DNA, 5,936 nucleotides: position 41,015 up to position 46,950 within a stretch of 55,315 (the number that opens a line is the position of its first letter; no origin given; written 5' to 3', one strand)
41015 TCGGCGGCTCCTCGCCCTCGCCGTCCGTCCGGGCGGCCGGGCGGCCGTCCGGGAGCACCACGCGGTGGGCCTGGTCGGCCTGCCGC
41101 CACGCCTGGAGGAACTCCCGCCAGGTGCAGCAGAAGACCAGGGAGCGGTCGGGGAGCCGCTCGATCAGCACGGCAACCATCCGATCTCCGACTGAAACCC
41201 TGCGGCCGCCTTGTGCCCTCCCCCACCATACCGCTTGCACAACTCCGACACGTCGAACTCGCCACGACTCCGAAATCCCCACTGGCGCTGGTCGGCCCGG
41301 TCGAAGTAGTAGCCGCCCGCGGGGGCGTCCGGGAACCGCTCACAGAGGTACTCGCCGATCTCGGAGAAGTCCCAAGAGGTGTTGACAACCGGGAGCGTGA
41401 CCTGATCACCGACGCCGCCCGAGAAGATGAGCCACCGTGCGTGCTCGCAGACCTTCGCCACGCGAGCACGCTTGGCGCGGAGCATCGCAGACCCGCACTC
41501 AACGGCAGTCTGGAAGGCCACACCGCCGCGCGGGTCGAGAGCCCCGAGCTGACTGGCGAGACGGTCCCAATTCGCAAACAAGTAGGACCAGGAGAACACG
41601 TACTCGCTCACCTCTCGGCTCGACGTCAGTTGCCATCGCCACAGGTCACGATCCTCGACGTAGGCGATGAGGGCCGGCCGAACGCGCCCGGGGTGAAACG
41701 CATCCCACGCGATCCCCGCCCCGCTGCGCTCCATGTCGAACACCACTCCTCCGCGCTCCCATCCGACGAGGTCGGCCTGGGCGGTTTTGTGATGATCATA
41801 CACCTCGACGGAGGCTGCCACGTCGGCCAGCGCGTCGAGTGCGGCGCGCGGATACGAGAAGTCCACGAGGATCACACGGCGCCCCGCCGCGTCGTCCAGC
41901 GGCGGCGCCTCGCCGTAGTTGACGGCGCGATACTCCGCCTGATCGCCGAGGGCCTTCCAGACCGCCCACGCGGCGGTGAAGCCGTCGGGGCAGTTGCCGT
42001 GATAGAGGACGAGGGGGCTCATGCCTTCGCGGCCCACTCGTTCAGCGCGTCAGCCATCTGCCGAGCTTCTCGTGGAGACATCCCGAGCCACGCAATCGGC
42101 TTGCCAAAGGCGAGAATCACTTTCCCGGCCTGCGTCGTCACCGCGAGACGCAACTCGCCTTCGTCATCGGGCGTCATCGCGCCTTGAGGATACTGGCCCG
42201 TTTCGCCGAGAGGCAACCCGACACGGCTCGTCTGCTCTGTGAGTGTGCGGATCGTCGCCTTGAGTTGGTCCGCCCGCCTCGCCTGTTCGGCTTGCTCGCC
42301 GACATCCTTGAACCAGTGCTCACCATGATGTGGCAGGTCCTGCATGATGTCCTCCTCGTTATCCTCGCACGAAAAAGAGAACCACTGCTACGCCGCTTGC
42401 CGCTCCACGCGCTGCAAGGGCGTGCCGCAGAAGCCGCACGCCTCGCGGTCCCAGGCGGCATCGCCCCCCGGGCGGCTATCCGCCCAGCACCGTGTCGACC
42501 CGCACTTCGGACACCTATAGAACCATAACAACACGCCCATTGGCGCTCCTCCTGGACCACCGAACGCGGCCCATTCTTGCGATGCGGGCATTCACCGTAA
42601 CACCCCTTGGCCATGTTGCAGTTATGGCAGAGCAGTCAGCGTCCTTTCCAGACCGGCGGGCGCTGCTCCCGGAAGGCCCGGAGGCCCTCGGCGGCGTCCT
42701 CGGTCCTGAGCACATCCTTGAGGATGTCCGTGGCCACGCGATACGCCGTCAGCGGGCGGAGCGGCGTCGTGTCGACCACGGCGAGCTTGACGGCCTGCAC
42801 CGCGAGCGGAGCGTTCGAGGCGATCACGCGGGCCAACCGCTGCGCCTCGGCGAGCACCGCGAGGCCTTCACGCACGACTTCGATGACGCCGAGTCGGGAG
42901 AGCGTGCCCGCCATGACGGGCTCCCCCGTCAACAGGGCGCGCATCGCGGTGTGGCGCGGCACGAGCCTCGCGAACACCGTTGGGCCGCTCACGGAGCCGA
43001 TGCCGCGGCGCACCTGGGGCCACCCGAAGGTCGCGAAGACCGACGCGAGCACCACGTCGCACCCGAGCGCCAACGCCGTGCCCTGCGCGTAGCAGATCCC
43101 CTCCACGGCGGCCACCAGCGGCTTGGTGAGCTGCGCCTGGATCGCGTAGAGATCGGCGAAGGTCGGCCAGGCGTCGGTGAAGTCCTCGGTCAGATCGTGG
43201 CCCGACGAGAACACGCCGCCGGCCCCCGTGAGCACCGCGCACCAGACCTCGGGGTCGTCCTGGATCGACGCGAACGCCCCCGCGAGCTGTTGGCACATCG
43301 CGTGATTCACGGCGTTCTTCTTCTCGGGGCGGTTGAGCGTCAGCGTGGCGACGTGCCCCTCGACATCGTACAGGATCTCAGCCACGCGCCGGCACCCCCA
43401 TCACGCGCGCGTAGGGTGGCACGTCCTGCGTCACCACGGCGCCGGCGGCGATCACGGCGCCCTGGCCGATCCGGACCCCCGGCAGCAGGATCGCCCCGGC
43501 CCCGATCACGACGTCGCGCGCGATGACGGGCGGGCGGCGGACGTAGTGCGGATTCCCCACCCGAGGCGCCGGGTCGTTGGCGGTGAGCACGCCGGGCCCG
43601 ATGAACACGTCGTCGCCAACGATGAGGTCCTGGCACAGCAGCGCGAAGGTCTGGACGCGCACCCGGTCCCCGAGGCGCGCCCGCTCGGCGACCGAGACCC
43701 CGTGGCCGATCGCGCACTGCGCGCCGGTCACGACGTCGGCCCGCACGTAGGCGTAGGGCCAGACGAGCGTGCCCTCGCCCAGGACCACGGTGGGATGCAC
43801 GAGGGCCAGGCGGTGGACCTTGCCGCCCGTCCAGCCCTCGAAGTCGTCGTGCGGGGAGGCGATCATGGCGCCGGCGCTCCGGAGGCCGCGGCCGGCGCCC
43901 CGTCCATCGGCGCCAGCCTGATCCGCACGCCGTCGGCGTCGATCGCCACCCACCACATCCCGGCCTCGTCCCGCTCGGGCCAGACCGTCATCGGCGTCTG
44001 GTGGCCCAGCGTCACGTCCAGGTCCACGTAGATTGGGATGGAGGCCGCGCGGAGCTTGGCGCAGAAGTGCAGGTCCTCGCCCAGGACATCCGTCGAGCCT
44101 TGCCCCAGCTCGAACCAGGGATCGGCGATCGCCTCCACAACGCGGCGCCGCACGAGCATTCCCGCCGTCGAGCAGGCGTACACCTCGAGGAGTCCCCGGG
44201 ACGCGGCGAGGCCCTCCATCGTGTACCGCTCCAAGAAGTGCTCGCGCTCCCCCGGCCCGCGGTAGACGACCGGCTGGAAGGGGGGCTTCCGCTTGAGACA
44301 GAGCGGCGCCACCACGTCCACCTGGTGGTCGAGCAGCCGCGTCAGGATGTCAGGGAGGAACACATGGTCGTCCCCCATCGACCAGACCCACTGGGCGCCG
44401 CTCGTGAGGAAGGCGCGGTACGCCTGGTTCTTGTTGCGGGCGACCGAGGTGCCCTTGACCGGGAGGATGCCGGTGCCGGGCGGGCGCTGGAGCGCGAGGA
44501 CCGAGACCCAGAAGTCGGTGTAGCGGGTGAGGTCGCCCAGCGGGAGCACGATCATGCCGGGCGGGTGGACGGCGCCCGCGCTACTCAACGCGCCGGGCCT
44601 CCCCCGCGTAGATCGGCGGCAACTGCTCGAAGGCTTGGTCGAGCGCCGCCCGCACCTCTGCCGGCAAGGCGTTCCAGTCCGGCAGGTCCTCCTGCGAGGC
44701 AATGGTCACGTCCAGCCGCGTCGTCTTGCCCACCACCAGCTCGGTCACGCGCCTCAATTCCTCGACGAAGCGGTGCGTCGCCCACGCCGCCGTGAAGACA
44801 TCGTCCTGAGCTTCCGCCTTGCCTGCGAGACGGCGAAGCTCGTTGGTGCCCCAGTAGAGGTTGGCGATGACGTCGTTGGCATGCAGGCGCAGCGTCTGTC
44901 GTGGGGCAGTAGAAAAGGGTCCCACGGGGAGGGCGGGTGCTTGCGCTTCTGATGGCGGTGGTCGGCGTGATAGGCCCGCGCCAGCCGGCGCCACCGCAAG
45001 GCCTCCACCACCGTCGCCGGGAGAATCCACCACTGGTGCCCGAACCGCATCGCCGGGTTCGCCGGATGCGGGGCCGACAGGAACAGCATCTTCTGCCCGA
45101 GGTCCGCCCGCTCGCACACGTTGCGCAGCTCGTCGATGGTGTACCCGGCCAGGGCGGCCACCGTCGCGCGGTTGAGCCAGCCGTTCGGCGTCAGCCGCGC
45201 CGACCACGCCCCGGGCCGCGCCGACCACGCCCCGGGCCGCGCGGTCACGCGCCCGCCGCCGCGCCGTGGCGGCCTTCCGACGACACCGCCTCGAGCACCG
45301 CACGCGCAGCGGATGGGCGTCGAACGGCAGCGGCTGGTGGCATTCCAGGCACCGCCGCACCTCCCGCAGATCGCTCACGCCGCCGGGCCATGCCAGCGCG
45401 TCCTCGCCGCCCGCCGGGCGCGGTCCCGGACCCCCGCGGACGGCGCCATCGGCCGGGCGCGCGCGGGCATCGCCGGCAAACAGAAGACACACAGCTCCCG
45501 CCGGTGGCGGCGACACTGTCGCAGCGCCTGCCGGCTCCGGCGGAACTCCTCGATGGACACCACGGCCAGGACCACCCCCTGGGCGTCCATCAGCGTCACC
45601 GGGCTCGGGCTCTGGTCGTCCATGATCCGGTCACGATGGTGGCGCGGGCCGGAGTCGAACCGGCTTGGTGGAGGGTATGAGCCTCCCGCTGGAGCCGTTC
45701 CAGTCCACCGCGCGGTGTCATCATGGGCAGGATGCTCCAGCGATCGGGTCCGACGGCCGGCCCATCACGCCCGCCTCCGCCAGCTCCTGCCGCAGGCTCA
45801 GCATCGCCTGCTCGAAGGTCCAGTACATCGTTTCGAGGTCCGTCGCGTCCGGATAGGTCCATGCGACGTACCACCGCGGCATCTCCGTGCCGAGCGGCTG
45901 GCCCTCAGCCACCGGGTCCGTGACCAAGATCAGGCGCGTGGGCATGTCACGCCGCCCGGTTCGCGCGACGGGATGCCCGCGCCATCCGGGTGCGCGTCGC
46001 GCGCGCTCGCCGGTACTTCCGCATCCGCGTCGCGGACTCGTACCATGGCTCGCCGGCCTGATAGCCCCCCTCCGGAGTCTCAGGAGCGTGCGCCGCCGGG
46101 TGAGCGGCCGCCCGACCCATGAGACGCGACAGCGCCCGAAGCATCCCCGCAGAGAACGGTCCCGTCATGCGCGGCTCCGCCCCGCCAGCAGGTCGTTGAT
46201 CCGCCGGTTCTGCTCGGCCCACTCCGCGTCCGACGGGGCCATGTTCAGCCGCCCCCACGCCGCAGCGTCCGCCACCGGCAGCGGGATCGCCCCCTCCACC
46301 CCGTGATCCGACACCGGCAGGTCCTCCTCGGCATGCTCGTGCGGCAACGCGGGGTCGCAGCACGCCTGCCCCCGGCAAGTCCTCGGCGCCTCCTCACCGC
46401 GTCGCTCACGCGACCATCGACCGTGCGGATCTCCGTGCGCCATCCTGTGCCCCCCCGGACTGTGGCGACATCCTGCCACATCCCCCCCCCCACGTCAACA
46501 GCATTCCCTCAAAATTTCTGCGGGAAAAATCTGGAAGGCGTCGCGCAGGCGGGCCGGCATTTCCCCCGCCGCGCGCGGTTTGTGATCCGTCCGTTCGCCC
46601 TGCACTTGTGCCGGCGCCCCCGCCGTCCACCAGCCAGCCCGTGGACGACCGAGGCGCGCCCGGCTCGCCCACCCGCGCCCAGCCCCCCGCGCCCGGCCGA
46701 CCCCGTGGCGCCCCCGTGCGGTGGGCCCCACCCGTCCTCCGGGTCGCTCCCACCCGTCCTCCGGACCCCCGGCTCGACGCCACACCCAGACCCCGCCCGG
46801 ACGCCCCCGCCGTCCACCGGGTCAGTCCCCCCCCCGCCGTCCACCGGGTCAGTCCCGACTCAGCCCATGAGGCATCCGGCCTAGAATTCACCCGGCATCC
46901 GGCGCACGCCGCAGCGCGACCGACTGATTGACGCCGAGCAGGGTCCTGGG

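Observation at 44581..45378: The coding frame switches twice within about 800 bp, and the second switch falls on a canonical -1 slippery heptamer C CCU UUU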

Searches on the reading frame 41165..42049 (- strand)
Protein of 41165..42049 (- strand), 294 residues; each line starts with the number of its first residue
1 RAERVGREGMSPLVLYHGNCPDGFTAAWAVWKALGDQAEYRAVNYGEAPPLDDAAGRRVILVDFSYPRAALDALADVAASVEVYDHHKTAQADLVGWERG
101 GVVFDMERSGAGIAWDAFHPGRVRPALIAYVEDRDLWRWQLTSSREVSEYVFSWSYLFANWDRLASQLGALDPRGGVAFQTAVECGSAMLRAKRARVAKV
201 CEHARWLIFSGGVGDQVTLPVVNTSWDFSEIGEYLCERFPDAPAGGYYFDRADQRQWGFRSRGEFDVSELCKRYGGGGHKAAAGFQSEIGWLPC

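Call 63: search_protein_families(library=phrogs, proteins=[window:41165-42049:-], max_evalue=0.01)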
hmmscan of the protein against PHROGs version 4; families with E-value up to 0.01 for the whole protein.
window:41165-42049:- (294 aa): 1 family
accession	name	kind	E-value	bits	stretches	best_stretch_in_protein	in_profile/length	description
phrog_4771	-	other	2.2e-76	258.3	1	8-292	14-288/363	DHH phosphoesterase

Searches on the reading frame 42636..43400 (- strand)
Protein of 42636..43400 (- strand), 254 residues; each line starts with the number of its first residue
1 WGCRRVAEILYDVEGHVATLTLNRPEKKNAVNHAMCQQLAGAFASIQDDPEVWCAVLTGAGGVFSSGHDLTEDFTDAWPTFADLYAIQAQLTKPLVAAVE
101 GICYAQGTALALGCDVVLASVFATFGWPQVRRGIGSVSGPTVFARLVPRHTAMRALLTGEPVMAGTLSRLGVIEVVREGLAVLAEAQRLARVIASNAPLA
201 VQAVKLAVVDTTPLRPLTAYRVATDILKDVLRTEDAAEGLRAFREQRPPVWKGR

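Call 13: search_protein_families(library=pfam, proteins=[window:42636-43400:-], max_evalue=0.001)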
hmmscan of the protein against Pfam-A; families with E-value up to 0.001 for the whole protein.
window:42636-43400:- (254 aa): 2 families
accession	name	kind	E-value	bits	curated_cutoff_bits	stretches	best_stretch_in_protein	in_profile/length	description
PF00378.25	ECH_1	-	4.7e-44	151.1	27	1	14-253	3-250/251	Enoyl-CoA hydratase/isomerase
PF16113.10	ECH_2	-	3.6e-18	66.6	27.2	1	18-172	2-167/335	Enoyl-CoA hydratase/isomerase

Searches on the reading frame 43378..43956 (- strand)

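Call 63: search_protein_families(library=phrogs, proteins=[window:43378-43956:-], max_evalue=0.01)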
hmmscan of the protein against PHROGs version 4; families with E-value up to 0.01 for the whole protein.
window:43378-43956:- (192 aa): 5 families
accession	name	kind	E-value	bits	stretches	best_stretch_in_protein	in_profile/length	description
phrog_5353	-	unknown function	1.4e-17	65.1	1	53-179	41-171/256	-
phrog_16087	-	unknown function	5.5e-15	56.3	1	144-191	119-166/217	-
phrog_2154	-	unknown function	1e-08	35.9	1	142-180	126-165/185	-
phrog_36734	-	unknown function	1.6e-08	34.9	1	74-191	60-179/363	-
phrog_30105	-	unknown function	0.00025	21.3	1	143-191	227-275/307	-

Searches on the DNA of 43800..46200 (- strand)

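Call 8: search_dna_similar(query=window:43800-46200:-, collection=phages, mode=distant, max_rows=30)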
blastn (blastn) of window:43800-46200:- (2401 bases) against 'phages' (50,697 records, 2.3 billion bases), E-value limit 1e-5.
No match.

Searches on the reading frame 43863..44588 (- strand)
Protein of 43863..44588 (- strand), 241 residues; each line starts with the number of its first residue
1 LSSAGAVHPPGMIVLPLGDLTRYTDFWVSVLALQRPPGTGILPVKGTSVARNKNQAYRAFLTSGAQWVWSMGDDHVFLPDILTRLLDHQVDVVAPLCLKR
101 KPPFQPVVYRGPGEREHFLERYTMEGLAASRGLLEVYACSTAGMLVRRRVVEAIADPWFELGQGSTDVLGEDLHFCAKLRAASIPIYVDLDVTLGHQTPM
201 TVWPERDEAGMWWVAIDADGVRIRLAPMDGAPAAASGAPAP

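Call 6: search_protein_families(library=pfam, proteins=[window:43863-44555:-], max_evalue=1)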
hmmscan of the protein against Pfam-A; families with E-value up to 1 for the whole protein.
window:43863-44555:- (230 aa): 3 families
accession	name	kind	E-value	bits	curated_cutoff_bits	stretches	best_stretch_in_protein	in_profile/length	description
PF13641.12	Glyco_tranf_2_3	-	5.6e-07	30.2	27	1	35-192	70-218/230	Glycosyltransferase like family 2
PF03452.20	Anp1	-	0.025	14.5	28.8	1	37-90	120-174/263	Anp1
PF00535.33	Glycos_transf_2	-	0.24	11.8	23.3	1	40-141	68-165/168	Glycosyl transferase family 2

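Call 7: search_protein_families(library=phrogs, proteins=[window:43863-44555:-], max_evalue=1)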
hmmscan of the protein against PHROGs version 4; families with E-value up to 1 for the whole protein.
window:43863-44555:- (230 aa): 4 families
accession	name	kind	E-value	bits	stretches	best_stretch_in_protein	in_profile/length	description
phrog_1574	-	unknown function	9e-08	33.1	1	109-191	144-234/240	-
phrog_12406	-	moron, auxiliary metabolic gene and host takeover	0.00052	20.5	1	108-188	117-196/242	glycosyltransferase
phrog_34859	-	moron, auxiliary metabolic gene and host takeover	0.015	15.9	0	145-185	171-212/247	glycosyltransferase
phrog_2287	-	unknown function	0.025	15.3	1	127-171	80-127/167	-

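Call 19: find_related_loci(query=window:43863-44555:-, collection=viral_contigs, flank=6000)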
Query window:43863-44555:- (230 aa) in viral_contigs; peptide patterns used: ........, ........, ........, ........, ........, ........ (x = any residue, [..] = any of these).
4 stretches matched a pattern; 3 encode a relative of the query (tblastn E <= 1e-3); 3 distinct loci.
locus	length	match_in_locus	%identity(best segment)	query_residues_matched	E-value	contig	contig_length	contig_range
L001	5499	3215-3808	37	2-206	8e-34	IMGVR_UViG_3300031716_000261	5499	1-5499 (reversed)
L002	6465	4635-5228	37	2-206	8e-34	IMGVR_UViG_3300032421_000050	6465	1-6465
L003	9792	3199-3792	37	2-206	8e-34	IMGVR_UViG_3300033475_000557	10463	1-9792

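Call 72: find_encoding_contigs(protein=window:43863-44588:-, flank=3000, max_places=8)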
Protein window:43863-44588:- (241 aa): 24 contigs read that carry it; 3 places shown.
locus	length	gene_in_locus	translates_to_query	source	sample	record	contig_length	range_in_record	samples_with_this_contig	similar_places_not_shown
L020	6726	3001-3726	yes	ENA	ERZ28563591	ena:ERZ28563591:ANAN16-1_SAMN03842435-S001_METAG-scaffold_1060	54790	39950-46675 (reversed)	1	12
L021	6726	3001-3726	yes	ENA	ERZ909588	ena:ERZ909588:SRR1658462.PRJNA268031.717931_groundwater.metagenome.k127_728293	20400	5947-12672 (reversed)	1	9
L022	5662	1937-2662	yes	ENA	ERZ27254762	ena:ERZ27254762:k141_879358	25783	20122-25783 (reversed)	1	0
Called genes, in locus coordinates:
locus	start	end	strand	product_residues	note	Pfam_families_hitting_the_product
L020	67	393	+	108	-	-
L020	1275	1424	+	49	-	-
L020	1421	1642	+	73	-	-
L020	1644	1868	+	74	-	-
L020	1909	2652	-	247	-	-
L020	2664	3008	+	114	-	-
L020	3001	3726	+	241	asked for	PF13641:Glyco_tranf_2_3 (weak)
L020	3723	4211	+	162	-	PF25084:LbH_EIF2B (faint), PF25087:GMPPB_C (faint), PF00132:Hexapep, PF14602:Hexapep_2 (weak)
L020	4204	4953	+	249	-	PF00378:ECH_1, PF16113:ECH_2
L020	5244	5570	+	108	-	-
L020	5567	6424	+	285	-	-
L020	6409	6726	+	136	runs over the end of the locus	-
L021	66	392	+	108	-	-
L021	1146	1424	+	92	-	-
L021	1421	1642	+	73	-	-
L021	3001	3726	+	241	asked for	PF13641:Glyco_tranf_2_3 (weak)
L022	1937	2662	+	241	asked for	PF13641:Glyco_tranf_2_3 (weak)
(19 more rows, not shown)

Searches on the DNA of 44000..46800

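Call 78: search_rna_families(source=window, start=44000, end=46800, threshold=evalue, max_evalue=1)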
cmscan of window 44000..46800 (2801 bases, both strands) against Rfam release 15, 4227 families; matches with E-value up to 1: 2.
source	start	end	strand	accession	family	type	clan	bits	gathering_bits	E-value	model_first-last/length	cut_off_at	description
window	44934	45007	+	RF03341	mir-943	Gene; miRNA;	-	23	95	0.67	1-98/98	no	mir-943 microRNA precursor family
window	45642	45713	-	RF01852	tRNA-Sec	Gene; tRNA;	CL00001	21.3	47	0.53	1-91/91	no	Selenocysteine transfer RNA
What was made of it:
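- On Programmed -1 ribosomal frameshift site: There is no Rfam match (call 78).
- There is no Rfam element (call 78).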

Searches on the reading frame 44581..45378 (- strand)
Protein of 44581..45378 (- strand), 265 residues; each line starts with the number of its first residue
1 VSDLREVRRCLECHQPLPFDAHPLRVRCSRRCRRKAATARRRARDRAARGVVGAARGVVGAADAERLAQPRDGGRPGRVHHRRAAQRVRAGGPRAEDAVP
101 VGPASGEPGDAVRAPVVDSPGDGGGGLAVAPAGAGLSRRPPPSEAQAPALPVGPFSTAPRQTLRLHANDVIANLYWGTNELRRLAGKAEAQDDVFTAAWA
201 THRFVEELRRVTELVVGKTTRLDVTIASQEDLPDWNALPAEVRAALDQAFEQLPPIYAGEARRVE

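Call 6: search_protein_families(library=pfam, proteins=[window:44581-45378:-], max_evalue=1)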
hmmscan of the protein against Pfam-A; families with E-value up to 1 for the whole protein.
window:44581-45378:- (265 aa): 1 family
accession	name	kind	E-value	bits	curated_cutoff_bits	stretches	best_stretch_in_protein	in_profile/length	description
PF25429.1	zf-POGZ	-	0.16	12.9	27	1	8-33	3-29/43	POGZ-like double zinc finger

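Call 7: search_protein_families(library=phrogs, proteins=[window:44581-45378:-], max_evalue=1)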
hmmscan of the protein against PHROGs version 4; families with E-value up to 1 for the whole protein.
window:44581-45378:- (265 aa): 1 family
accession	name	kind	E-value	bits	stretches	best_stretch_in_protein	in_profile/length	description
phrog_8660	-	DNA, RNA and nucleotide metabolism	0.0054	17.8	1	7-83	13-84/196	HNH endonuclease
